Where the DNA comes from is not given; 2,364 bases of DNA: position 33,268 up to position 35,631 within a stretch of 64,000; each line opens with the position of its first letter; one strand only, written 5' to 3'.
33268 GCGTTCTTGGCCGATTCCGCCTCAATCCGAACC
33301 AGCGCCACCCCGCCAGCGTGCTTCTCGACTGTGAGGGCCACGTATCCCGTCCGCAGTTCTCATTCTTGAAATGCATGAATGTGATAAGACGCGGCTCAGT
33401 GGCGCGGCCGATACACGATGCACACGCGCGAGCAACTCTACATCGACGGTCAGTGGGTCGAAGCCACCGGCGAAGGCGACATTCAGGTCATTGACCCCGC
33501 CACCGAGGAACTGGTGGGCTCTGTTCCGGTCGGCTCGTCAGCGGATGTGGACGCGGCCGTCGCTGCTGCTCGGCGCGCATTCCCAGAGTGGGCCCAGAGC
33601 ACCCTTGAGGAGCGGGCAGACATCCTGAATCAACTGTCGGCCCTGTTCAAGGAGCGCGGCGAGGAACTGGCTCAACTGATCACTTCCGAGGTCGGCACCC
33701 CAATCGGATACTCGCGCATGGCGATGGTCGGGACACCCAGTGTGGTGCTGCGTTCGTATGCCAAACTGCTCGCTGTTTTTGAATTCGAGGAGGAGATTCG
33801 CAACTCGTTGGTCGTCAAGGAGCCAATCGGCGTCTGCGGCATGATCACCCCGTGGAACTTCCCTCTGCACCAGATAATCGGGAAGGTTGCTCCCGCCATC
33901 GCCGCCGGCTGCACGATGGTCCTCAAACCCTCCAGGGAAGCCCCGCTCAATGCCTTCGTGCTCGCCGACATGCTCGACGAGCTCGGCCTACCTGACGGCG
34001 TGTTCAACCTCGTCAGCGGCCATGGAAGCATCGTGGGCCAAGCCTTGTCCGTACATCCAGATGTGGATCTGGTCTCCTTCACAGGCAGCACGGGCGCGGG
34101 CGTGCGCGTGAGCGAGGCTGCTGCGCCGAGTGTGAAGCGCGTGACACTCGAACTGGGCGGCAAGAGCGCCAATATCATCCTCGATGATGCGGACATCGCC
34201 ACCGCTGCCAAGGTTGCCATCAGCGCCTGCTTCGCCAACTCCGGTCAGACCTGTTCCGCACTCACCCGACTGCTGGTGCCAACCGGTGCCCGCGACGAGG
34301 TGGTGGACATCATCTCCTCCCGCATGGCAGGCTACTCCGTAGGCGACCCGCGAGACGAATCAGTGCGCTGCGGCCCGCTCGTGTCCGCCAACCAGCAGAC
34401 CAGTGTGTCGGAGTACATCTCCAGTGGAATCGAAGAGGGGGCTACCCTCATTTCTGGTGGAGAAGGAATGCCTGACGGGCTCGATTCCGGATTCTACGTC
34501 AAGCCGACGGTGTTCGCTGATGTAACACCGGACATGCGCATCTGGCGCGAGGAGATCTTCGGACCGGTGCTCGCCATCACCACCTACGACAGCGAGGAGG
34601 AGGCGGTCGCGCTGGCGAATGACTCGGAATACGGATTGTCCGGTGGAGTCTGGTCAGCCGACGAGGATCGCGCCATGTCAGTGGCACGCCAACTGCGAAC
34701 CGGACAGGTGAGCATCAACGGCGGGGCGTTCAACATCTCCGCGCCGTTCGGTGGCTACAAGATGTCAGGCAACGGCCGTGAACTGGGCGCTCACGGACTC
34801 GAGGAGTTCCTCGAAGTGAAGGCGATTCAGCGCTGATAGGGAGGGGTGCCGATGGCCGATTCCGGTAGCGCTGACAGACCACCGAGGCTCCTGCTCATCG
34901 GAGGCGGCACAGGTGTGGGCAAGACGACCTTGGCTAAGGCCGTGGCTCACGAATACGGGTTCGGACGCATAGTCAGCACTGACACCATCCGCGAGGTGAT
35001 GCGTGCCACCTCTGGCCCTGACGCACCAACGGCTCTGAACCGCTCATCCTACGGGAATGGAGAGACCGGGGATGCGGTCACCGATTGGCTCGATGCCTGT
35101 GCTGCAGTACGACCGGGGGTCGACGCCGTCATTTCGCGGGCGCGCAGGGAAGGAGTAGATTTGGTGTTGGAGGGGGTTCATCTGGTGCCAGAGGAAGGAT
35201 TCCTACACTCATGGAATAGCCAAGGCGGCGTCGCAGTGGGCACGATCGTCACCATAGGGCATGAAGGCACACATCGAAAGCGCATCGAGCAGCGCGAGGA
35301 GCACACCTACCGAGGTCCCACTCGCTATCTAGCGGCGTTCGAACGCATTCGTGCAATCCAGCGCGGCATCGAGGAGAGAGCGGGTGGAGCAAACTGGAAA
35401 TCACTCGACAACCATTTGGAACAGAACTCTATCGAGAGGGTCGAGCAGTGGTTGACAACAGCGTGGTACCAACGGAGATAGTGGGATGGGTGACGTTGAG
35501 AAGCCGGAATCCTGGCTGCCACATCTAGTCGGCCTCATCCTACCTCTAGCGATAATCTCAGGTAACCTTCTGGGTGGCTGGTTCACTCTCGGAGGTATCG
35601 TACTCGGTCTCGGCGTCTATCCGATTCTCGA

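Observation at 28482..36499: Compact oxidation cluster: BoxB-like diiron epoxidase with crotonases, 3-hydroxyacyl-CoA dehydrogenase, aldehyde dehydrogenase, a P-loop kinase and an AlkB-type membrane hydroxylase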

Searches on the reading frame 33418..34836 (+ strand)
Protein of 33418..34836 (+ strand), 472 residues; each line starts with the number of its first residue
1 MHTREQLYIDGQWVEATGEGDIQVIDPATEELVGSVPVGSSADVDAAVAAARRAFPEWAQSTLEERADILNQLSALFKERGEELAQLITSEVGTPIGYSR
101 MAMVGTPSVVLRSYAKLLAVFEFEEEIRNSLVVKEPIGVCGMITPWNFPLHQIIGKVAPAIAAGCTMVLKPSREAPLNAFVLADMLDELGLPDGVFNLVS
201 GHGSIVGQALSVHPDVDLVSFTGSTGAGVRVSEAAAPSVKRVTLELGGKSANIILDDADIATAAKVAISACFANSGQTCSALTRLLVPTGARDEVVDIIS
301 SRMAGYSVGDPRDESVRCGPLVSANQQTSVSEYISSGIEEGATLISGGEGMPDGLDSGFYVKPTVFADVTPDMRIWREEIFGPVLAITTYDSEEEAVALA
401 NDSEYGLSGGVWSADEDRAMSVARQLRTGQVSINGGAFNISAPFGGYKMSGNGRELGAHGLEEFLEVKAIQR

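Call 3: search_protein_families(library=pfam, proteins=[window:33418-34836:+], max_evalue=0.01)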
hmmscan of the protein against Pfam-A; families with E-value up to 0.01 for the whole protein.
window:33418-34836:+ (472 aa): 1 family
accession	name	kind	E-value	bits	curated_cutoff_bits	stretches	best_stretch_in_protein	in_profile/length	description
PF00171.27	Aldedh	-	7.1e-166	552.8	23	1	13-470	1-461/461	Aldehyde dehydrogenase family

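Call 4: search_protein_families(library=ncbifam, proteins=[window:33418-34836:+], max_evalue=0.01)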
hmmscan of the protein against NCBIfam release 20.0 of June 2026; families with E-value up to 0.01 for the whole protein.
window:33418-34836:+ (472 aa): 44 families (the best 25 are shown)
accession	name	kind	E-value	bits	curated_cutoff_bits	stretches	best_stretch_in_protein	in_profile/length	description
TIGR01804.1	BADH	equivalog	3.1e-145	484.3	668.6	1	8-468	1-467/467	betaine-aldehyde dehydrogenase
TIGR04284.1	aldehy_Rv0768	hypoth_equivalog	1.2e-135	453.2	775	1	6-471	2-477/480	aldehyde dehydrogenase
NF009725.0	PRK13252.1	equivalog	6.4e-135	450.3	593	1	3-471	5-478/488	betaine-aldehyde dehydrogenase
NF010000.0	PRK13473.1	subfamily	8.9e-129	430.2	615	1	5-470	3-470/475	aminobutyraldehyde dehydrogenase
NF045736.1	PaDhStyDRhodo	equivalog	1e-125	420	800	1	5-470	3-475/479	phenylacetaldehyde dehydrogenase StyD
TIGR02299.1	HpaE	equivalog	1.1e-124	416.7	638.35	1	7-470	3-474/488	5-carboxymethyl-2-hydroxymuconate semialdehyde dehydrogenase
NF045735.1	PaDhStyDPseudo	equivalog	1.4e-119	399.9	850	1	4-470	2-479/483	phenylacetaldehyde dehydrogenase StyD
NF007497.0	PRK10090.1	equivalog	4.5e-117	391.8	500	1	3-469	5-474/480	aldehyde dehydrogenase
NF007352.0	PRK09847.1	equivalog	3.6e-114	382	850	1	5-470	20-489/495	aldehyde dehydrogenase PuuC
TIGR01780.1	SSADH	subfamily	6.9e-114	381.2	646.35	1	24-468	1-448/448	succinate-semialdehyde dehydrogenase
NF006916.0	PRK09407.1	equivalog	7.4e-113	377.9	521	1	15-470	29-490/526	succinic semialdehyde dehydrogenase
NF052305.1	DioxValDhHalo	equivalog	1.7e-110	370.2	750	1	1-470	1-479/483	2,5-dioxovalerate dehydrogenase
TIGR03216.1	OH_muco_semi_DH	equivalog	1.5e-107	360.2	693.25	1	7-470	3-477/481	2-hydroxymuconic semialdehyde dehydrogenase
NF042993.1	AlphKGSA_gudD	equivalog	6.5e-107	358.2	770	1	7-470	6-478/481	alpha-ketoglutaric semialdehyde dehydrogenase GucD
NF008415.0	PRK11241.1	equivalog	1.1e-102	344.2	828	1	4-469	10-477/482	NADP-dependent succinate-semialdehyde dehydrogenase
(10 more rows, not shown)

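Call 36: search_solved_structures(query=window:33418-34836:+, max_evalue=1e-100)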
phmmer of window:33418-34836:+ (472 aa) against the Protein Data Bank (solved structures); distinct sequences matched with E-value up to 1e-100: 37.
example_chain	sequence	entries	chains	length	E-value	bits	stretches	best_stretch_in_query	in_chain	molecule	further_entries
6x9l_A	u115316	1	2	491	2.4e-141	474.7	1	2-470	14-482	Aldehyde dehydrogenase family protein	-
3i44_A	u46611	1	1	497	3.6e-131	441.1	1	4-471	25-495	Aldehyde dehydrogenase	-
3ty7_A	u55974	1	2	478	4.4e-129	434.3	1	6-470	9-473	Putative aldehyde dehydrogenase SAV2122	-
3b4w_A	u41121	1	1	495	2.7e-121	408.6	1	5-470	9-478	Aldehyde dehydrogenase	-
9ldl_C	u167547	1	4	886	3.2e-112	378.7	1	6-470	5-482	Aldehyde dehydrogenase family protein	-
4a0m_A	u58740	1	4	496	5.1e-111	374.7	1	5-470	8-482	BETAINE ALDEHYDE DEHYDROGENASE, CHLOROPLASTIC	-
4v3f_A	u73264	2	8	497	5.2e-111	374.7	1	5-470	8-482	BETAINE ALDEHYDE DEHYDROGENASE, CHLOROPLASTIC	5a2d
4v37_A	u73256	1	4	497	9.5e-110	370.6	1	5-470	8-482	BETAINE ALDEHYDE DEHYDROGENASE, CHLOROPLASTIC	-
4i8p_A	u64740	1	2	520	1.4e-109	370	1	5-470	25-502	Aminoaldehyde dehydrogenase 1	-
3iwk_A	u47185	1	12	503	1.6e-108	366.5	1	5-472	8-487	Aminoaldehyde dehydrogenase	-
3iwj_A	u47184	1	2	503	3.2e-108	365.5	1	5-470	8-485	Putative aminoaldehyde dehydrogenase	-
4i9b_A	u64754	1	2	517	4e-108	365.2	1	4-470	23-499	Putative betaine aldehyde dehyrogenase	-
4i8q_A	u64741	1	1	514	2.7e-107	362.5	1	4-470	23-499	Putative betaine aldehyde dehyrogenase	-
5gtk_A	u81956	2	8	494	6.4e-106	358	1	6-470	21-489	Betaine-aldehyde dehydrogenase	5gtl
5gt6_A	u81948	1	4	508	7.1e-106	357.8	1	6-470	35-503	Betaine-aldehyde dehydrogenase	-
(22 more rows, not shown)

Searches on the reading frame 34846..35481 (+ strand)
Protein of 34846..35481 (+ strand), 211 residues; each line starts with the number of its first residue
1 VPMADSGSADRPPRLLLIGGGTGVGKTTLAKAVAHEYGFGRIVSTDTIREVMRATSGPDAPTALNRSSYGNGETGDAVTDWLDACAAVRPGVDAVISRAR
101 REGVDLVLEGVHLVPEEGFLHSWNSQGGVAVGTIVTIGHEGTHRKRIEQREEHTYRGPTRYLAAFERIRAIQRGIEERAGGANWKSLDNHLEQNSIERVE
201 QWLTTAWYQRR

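Call 3: search_protein_families(library=pfam, proteins=[window:34846-35481:+], max_evalue=0.01)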
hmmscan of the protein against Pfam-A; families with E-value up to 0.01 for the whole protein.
window:34846-35481:+ (211 aa): 8 families
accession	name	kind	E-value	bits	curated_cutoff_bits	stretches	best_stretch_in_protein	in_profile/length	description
PF13671.12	AAA_33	-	2.5e-07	31.5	27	1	15-165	1-133/143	AAA domain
PF13238.12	AAA_18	-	1.2e-06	29.5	29.4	1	17-156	2-117/128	AAA domain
PF06414.18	Zeta_toxin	-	6.2e-06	26.2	22.3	1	10-162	13-154/199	Zeta toxin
PF13207.12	AAA_17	-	9.1e-05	23.2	27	1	20-57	2-39/136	AAA domain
PF00004.35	AAA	-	0.00075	20.4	21.2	1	17-39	2-24/131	ATPase family associated with various cellular activities (AAA)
PF13191.12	AAA_16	-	0.0015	19.5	32.6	1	9-38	21-49/167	AAA ATPase domain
PF13521.12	AAA_28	-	0.0018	18.9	27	1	18-55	4-39/164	AAA domain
PF20720.3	nSTAND3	-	0.0023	18.1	27.2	1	14-54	18-60/155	Novel STAND NTPase 3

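Call 4: search_protein_families(library=ncbifam, proteins=[window:34846-35481:+], max_evalue=0.01)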
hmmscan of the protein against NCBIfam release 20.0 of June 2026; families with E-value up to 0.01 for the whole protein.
window:34846-35481:+ (211 aa): 18 families
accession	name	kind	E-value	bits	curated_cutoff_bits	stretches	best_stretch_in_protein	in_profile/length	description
NF008994.0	PRK12337.1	equivalog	2.9e-33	115.1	603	1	13-197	262-460/492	2-phosphoglycerate kinase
NF003259.0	PRK04220.1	equivalog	4.4e-33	114.9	343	1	14-199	93-284/306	2-phosphoglycerate kinase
NF008995.0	PRK12338.1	equivalog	1.1e-21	77.5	434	1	13-200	4-199/319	hypothetical protein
NF008996.1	PRK12339.1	equivalog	2.2e-15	56.9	250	1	15-195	2-184/193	mevalonate-3-phosphate 5-kinase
NF003230.0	PRK04195.1-6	equivalog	0.0012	17.6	441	1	15-42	41-68/494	replication factor C large subunit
TIGR01242.2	TIGR01242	subfamily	0.0014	17.6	500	1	11-49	146-186/362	proteasome-activating nucleotidase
TIGR02173.1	cyt_kin_arch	equivalog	0.0016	18.4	102.1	1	16-52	3-38/169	(d)CMP kinase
NF005253.0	PRK06762.1-4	equivalog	0.0022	18.2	159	1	14-52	3-42/166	hypothetical protein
TIGR03922.1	T7SS_EccA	equivalog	0.0024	16.5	466.65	1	16-54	315-353/557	type VII secretion AAA-ATPase EccA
NF003069.1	PRK03992.1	subfamily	0.0028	16.9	500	1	12-44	164-198/379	proteasome-activating nucleotidase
NF003229.0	PRK04195.1-5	equivalog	0.0029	16.4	280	1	14-39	45-70/413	replication factor C large subunit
NF010475.0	PRK13900.1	equivalog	0.0032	16.6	389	1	16-91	163-237/333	type IV secretion system ATPase VirB11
TIGR01360.1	aden_kin_iso1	equivalog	0.0039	16.9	284.1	1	15-56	5-46/188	adenylate kinase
TIGR01351.1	adk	subfamily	0.0046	16.6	168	1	17-55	3-41/212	adenylate kinase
NF005115.0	PRK06547.1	equivalog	0.0053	16.2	173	0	13-47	15-49/172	hypothetical protein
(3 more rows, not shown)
